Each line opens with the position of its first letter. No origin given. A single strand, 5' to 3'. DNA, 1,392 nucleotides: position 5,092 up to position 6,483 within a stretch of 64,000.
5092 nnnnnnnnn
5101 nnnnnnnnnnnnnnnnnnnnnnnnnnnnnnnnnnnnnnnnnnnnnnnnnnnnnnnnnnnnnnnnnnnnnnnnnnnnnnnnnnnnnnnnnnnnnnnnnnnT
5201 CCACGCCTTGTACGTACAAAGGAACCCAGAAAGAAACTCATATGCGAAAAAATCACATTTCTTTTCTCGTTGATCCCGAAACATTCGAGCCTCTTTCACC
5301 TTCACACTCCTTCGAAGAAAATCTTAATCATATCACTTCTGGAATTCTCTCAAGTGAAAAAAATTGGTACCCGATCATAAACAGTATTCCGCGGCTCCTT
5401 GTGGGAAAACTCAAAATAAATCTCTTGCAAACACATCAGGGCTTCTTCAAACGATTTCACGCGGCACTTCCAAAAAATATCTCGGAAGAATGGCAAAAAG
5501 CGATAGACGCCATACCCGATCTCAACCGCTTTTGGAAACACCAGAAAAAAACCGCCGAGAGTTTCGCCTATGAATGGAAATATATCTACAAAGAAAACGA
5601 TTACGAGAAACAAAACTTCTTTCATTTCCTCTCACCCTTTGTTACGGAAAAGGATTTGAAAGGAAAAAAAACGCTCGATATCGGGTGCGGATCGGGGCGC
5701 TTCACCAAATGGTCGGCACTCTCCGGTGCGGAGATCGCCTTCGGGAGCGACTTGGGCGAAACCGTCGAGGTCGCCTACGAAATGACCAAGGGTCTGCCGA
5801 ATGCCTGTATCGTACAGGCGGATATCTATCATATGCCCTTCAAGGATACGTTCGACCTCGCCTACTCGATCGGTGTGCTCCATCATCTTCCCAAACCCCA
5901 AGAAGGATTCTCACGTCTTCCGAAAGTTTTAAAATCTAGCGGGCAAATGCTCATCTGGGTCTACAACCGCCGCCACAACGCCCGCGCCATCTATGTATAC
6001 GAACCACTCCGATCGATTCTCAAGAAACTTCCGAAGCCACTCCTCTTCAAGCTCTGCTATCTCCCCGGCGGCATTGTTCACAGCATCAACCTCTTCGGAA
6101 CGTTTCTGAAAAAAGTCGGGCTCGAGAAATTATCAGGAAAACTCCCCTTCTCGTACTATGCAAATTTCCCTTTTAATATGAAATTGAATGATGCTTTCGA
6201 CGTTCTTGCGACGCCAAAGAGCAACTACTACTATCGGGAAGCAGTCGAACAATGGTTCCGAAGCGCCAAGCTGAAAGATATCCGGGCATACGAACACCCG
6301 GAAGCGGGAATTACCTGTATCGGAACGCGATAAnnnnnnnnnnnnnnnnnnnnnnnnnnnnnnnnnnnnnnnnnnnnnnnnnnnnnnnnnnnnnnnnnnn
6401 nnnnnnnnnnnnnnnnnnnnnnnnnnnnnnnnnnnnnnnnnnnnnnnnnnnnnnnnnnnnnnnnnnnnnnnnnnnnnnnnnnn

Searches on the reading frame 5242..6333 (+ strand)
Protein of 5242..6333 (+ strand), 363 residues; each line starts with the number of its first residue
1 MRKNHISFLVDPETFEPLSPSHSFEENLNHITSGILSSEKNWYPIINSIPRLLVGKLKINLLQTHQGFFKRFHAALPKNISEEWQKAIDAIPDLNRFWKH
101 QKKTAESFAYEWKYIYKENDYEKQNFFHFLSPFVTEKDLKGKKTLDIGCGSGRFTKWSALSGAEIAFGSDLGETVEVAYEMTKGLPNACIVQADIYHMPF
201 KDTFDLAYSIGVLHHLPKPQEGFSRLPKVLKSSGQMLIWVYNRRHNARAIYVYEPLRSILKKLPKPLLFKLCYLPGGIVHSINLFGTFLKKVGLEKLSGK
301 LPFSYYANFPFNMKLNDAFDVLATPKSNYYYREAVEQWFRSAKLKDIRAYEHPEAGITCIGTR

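Call 3: search_protein_families(library=pfam, proteins=[window:5242-6333:+], max_evalue=0.01)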
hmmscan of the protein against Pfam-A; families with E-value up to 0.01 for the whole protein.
window:5242-6333:+ (363 aa): 8 families
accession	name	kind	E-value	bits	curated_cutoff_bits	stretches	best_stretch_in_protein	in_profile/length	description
PF08241.18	Methyltransf_11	-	9.7e-16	58.6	21.2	1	145-238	1-95/95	Methyltransferase domain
PF13649.12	Methyltransf_25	-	3.2e-12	47.4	27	1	145-234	2-97/97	Methyltransferase domain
PF13847.12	Methyltransf_31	-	1.8e-11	44.4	27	1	140-242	3-113/145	Methyltransferase domain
PF13489.12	Methyltransf_23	-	1.5e-10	41.5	27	1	127-246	13-125/164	Methyltransferase domain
PF08242.18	Methyltransf_12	-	1.6e-09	38.8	30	1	145-234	1-96/98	Methyltransferase domain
PF08003.17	Methyltransf_9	-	2.5e-09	37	23.8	1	137-238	112-217/315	Protein of unknown function (DUF1698)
PF05401.17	NodS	-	0.00084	19.7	24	1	119-218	24-121/201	Nodulation protein S (NodS)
PF02353.26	CMAS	-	0.0099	15.7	27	0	140-249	62-175/273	Mycolic acid cyclopropane synthetase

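Call 4: search_protein_families(library=ncbifam, proteins=[window:5242-6333:+], max_evalue=0.01)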
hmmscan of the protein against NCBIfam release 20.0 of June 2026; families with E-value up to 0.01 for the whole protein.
window:5242-6333:+ (363 aa): 23 families
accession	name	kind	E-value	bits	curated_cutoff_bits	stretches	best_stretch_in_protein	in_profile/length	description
NF011650.0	PRK15068.1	equivalog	2.8e-11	42.9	209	1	137-238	119-225/324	tRNA 5-methoxyuridine(34)/uridine 5-oxyacetic acid(34) synthase CmoB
TIGR00452.1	TIGR00452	equivalog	1.4e-10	40.5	275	1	137-237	114-218/316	tRNA 5-methoxyuridine(34)/uridine 5-oxyacetic acid(34) synthase CmoB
TIGR02072.1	BioC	equivalog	2.9e-09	37.1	184.95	1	131-237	25-131/244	malonyl-ACP O-methyltransferase BioC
TIGR01983.1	UbiG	equivalog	2e-08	33.8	102.95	1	125-265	45-177/228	bifunctional 2-polyprenyl-6-hydroxyphenol methylase/3-demethylubiquinol 3-O-methyltransferase UbiG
NF045823.1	PthPhpthDimycoMt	equivalog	1.1e-05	24.7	300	1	133-237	59-165/256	phthiotriol/phenolphthiotriol dimycocerosates methyltransferase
NF045667.1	MTase_DVU1556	equivalog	1.3e-05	24.7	155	1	140-245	22-127/213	DVU_1556 family methyltransferase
TIGR01934.1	MenG_MenH_UbiE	subfamily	2.2e-05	23.9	158.35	1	140-246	39-149/223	ubiquinone/menaquinone biosynthesis methyltransferase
TIGR02021.1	BchM-ChlM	equivalog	2.8e-05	23.7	158.9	1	135-218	49-133/218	magnesium protoporphyrin IX methyltransferase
NF041536.1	ArsM_DUF2284_UU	exception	2.8e-05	22.7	575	1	92-238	28-180/459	arsenite methyltransferase/DUF2284 domain selenoprotein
NF002463.0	PRK01683.1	equivalog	6.9e-05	22.6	297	1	141-237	32-127/258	trans-aconitate 2-methyltransferase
NF001244.0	PRK00216.1-5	equivalog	7e-05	22.2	216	1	139-246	47-161/236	bifunctional demethylmenaquinone methyltransferase/2-methoxy-6-polyprenyl-1,4-benzoquinol methylase UbiE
TIGR04290.1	meth_Rta_06860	hypoth_equivalog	7.1e-05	22.4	300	1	121-219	32-131/226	TIGR04290 family methyltransferase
NF008686.0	PRK11705.1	equivalog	0.00014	21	400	1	140-239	167-266/383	cyclopropane fatty acyl phospholipid synthase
NF041650.1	nod_mtase_NodS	equivalog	0.00027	20.7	300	1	117-220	17-118/190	nodulation methyltransferase NodS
NF045825.1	FAmtase_mtf2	equivalog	0.00027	20.3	400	1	132-238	50-158/248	fatty-acid O-methyltransferase Mtf2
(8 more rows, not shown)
